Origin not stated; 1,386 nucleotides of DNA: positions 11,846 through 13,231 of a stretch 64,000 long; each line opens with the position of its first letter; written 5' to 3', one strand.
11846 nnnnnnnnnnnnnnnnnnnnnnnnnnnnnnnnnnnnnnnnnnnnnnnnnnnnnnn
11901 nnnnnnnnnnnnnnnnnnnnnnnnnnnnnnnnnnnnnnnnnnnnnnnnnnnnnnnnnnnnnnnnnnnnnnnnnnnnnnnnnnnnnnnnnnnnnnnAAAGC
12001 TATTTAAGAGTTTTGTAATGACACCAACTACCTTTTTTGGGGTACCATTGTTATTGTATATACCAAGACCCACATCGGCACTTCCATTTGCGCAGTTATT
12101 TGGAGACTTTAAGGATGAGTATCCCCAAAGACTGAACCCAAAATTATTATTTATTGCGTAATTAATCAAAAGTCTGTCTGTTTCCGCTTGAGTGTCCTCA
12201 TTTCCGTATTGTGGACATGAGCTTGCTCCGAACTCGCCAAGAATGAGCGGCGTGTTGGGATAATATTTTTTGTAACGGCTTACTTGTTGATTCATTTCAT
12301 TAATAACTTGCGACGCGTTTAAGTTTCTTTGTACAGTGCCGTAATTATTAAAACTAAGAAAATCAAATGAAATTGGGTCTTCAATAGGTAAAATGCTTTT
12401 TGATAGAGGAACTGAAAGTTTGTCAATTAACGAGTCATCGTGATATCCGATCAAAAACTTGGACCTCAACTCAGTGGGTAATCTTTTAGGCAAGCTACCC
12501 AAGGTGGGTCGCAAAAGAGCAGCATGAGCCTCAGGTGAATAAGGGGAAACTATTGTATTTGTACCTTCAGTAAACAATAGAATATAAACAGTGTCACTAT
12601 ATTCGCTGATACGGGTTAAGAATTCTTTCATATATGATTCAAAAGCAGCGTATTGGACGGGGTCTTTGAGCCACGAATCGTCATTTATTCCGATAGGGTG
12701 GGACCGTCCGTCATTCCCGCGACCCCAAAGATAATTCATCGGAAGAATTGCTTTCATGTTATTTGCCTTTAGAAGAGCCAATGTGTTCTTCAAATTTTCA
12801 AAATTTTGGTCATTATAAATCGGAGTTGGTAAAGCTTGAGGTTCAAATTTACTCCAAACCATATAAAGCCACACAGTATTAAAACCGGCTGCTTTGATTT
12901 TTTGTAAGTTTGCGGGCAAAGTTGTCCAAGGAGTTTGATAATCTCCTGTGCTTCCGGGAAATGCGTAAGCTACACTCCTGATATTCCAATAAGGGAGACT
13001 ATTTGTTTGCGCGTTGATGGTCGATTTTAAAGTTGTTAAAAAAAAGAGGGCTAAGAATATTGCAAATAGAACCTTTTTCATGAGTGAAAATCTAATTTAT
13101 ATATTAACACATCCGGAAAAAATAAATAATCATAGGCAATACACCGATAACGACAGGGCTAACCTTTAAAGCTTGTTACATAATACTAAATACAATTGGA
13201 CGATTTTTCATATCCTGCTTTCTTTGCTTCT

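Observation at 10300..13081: Adjacent cohesin-like and dockerin-like/GH5 genes, both with SLH-like anchors: a minimal cellulosome-style surface module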

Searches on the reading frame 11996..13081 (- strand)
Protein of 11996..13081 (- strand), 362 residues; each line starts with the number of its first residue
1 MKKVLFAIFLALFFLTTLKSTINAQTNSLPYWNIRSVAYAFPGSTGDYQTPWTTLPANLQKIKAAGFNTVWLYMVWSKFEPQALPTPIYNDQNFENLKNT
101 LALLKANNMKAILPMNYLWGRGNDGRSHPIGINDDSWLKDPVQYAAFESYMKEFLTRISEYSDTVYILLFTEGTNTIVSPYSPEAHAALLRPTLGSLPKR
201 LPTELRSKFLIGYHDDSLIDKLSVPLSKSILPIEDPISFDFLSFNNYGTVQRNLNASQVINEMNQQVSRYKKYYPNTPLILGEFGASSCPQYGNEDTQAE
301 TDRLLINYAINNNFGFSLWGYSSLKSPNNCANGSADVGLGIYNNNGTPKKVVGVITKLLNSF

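Call 20: find_related_loci(query=A2, collection=genome_contigs, flank=10000)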
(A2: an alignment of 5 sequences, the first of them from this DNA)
Query A2 (362 aa) in genome_contigs; peptide patterns used: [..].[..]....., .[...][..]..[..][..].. (x = any residue, [..] = any of these).
41 stretches matched a pattern; 4 encode a relative of the query (tblastn E <= 1e-3); 4 distinct loci.
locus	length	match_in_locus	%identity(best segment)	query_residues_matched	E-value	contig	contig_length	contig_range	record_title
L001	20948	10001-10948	45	33-359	1e-73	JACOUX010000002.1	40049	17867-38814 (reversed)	MAG: Candidatus Woesearchaeota archaeon isolate NC_groundwater_84_Ag_S-0.1um_40_33 S35_SO-1_scaffold_31165, whole genome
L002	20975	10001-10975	42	26-359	6e-71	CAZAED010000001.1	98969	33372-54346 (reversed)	MAG TPA_asm: uncultured Candidatus Saccharibacteria bacterium isolate SRP342105_co1_329 genome assembly, contig: NODE_25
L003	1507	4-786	40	87-345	1e-55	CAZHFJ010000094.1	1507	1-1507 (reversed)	MAG TPA_asm: uncultured Candidatus Saccharibacteria bacterium isolate SRP118108_co4_36 genome assembly, contig: NODE_133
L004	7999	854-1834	31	59-333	2e-12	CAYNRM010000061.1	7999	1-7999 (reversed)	MAG TPA_asm: uncultured Gammaproteobacteria bacterium isolate SRP128246_co1_67 genome assembly, contig: NODE_24019_lengt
